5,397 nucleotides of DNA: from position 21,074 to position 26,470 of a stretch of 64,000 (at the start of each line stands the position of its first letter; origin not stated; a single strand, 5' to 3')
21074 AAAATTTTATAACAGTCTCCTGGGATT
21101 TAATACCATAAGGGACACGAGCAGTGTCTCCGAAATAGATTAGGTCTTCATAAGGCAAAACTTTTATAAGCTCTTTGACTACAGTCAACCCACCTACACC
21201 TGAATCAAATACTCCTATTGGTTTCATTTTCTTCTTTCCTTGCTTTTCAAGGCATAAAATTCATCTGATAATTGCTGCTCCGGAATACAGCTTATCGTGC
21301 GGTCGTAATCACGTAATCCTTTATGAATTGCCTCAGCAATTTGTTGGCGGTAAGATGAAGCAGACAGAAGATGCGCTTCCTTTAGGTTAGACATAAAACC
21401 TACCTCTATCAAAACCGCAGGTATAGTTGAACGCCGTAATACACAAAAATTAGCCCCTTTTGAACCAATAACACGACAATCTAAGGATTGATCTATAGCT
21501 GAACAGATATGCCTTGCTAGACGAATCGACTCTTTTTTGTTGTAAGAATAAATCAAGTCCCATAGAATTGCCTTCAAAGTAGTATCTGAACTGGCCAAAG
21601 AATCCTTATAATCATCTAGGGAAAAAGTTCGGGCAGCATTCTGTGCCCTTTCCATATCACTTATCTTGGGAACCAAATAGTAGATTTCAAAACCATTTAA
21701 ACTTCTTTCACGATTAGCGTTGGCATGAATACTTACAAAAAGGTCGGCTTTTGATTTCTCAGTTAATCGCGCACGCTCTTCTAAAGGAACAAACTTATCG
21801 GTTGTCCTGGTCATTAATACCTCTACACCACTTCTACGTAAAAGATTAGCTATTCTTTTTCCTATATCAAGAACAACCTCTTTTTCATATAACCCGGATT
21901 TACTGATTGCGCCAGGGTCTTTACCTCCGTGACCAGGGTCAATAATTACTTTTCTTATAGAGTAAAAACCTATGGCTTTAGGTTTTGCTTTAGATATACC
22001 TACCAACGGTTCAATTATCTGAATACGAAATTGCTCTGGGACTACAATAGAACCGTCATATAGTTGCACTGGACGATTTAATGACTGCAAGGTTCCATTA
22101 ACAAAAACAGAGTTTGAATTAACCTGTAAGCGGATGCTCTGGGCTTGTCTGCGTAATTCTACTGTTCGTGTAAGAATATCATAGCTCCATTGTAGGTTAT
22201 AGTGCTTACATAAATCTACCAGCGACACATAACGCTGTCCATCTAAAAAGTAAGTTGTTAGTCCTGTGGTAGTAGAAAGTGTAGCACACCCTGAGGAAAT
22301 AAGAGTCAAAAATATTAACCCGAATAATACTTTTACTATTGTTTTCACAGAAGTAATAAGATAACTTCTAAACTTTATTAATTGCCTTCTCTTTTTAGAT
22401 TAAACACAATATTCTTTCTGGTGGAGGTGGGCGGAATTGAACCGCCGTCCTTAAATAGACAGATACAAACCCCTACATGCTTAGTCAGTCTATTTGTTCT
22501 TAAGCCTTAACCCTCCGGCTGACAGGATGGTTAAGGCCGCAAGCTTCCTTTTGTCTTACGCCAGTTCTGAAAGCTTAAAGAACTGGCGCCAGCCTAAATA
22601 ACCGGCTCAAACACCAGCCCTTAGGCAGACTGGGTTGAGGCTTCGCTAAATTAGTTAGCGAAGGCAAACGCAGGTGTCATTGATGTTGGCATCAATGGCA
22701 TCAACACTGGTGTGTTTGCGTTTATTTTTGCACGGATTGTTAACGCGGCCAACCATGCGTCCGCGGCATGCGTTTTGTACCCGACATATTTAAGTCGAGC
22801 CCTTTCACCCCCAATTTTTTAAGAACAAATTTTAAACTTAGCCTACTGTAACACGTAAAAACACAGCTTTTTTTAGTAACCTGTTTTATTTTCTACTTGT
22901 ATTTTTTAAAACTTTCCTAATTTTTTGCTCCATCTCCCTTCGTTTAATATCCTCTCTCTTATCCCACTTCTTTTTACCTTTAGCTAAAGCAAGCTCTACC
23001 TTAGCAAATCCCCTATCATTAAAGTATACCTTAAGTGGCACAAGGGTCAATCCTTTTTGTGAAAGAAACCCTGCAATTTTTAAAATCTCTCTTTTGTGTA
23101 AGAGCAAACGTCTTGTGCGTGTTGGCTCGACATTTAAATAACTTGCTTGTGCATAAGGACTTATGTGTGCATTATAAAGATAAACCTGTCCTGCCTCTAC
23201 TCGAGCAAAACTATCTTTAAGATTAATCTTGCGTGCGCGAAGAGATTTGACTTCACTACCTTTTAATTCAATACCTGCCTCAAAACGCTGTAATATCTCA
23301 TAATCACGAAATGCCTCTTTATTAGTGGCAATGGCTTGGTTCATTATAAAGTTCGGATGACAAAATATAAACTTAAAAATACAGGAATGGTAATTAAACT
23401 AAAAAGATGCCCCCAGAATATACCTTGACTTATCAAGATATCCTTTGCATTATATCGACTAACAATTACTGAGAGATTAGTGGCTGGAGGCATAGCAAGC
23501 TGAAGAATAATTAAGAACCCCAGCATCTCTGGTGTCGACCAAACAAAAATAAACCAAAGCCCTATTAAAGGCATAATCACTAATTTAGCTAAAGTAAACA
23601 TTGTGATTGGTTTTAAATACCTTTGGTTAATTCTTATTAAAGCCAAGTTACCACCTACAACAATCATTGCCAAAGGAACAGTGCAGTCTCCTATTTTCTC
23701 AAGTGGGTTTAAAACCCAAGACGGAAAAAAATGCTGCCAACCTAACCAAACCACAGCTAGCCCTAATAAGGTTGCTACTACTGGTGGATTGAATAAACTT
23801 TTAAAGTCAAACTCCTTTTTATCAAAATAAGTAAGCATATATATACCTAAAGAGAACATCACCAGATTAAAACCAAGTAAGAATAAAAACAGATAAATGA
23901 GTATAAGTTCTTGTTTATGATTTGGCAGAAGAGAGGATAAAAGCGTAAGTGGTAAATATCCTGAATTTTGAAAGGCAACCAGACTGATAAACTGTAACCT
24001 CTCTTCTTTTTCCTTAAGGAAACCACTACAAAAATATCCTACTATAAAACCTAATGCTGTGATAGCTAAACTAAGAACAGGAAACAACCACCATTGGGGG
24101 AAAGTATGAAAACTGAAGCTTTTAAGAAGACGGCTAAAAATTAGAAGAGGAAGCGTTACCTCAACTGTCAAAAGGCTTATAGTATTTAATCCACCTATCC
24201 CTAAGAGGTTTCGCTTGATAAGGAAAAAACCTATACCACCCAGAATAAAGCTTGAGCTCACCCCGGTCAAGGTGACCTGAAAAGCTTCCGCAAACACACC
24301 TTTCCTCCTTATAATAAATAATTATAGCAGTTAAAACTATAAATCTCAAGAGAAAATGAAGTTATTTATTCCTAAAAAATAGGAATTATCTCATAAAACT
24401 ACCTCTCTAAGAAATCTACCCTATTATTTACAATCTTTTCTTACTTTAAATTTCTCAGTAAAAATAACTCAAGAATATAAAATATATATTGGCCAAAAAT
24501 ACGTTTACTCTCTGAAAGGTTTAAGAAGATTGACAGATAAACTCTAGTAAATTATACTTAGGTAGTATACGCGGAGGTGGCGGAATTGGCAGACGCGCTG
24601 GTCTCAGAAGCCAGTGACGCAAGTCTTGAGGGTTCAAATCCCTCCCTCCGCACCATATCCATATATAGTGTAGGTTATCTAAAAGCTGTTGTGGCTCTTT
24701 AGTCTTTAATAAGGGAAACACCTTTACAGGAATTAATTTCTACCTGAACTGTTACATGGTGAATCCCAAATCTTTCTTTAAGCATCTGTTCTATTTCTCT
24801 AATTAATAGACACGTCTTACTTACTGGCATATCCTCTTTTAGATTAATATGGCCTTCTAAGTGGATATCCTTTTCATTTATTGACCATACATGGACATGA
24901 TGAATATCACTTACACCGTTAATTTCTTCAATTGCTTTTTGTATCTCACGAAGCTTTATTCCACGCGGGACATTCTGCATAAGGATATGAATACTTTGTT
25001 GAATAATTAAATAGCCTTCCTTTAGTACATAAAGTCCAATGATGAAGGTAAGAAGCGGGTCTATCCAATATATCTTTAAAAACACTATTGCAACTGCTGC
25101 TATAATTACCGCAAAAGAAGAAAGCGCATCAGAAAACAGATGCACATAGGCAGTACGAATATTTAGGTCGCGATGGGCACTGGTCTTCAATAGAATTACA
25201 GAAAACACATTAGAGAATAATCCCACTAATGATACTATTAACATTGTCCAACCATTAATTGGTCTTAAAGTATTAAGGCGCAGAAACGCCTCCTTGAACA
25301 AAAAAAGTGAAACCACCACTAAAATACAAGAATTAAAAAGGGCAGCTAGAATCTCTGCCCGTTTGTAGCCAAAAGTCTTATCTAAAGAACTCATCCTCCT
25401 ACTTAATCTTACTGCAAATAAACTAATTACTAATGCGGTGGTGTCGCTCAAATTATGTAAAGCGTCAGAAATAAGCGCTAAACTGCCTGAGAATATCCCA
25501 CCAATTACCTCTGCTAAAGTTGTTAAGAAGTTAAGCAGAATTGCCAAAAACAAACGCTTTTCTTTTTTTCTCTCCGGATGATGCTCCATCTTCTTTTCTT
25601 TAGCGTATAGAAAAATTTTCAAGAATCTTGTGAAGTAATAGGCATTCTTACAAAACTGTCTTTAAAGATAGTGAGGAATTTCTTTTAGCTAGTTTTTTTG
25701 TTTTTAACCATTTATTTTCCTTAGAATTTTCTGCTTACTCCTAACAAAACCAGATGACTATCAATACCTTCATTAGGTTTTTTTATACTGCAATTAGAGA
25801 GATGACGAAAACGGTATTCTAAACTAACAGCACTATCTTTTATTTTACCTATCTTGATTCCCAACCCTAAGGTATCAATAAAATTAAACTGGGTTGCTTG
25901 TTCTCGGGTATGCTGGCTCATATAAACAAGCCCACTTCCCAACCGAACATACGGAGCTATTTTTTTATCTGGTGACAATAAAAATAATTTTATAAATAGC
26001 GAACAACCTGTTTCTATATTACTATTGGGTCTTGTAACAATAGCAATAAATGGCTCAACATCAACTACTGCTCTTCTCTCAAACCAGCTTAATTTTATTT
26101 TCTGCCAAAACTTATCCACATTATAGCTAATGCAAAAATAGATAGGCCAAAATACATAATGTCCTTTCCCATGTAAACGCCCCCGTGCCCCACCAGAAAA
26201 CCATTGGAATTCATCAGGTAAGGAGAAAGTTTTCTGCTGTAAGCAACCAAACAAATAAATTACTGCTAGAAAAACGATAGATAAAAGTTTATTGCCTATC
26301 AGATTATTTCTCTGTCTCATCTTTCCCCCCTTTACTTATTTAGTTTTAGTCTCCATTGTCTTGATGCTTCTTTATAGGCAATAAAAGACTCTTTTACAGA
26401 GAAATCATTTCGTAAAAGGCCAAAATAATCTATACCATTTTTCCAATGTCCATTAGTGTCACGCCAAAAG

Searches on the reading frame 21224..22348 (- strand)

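Call 31: search_protein_families(library=pfam, proteins=[window:21224-22348:-], max_evalue=0.001)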
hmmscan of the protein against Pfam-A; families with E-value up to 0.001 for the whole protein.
window:21224-22348:- (374 aa): 2 families
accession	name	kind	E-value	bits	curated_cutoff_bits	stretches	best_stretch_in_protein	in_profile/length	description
PF01520.23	Amidase_3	-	5.6e-55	186.5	27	1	134-346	1-173/174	N-acetylmuramoyl-L-alanine amidase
PF07833.16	Cu_amine_oxidN1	-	8.8e-09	35.7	24.2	1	32-111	13-92/108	Copper amine oxidase N-terminal domain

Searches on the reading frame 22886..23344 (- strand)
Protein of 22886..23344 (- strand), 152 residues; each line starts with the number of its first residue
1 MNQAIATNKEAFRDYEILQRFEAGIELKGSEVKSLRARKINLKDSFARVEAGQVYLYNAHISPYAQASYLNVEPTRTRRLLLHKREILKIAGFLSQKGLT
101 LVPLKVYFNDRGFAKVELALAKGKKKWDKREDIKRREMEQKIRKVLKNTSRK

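Call 31: search_protein_families(library=pfam, proteins=[window:22886-23344:-], max_evalue=0.001)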
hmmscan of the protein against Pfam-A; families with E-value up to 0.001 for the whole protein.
window:22886-23344:- (152 aa): 1 family
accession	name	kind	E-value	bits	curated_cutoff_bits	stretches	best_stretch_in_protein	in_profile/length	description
PF01668.23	SmpB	-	4e-57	192.6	27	1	5-147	1-142/143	SmpB protein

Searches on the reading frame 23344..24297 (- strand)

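Call 31: search_protein_families(library=pfam, proteins=[window:23344-24297:-], max_evalue=0.001)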
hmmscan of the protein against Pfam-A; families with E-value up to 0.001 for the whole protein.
window:23344-24297:- (317 aa): 1 family
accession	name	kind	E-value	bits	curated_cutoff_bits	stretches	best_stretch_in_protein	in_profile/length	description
PF03547.23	Mem_trans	-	4.5e-39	134.5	25.7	2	165-307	198-342/343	Membrane transport protein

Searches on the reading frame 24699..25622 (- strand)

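Call 31: search_protein_families(library=pfam, proteins=[window:24699-25622:-], max_evalue=0.001)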
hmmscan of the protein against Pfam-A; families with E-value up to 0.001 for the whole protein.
window:24699-25622:- (307 aa): 2 families
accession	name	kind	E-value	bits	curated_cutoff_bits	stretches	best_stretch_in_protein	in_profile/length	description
PF01545.26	Cation_efflux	-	7.3e-46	156.9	26.6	1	24-215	1-198/198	Cation efflux family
PF16916.11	ZT_dimer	-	4.9e-16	59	26.7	1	219-295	1-76/78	Dimerisation domain of Zinc Transporter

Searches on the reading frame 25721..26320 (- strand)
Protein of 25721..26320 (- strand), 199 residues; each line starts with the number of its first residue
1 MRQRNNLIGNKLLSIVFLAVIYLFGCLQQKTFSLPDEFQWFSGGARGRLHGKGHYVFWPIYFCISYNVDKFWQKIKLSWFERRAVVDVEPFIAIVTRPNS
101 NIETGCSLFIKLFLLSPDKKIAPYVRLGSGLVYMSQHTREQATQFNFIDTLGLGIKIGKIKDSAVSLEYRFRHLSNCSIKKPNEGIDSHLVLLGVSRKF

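Call 31: search_protein_families(library=pfam, proteins=[window:25721-26320:-], max_evalue=0.001)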
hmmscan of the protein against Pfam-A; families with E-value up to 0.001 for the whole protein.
window:25721-26320:- (199 aa): 1 family
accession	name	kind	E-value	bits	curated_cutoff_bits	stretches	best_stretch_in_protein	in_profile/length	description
PF09411.16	PagL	-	5.2e-20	72.4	23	1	95-195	40-135/136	Lipid A 3-O-deacylase (PagL)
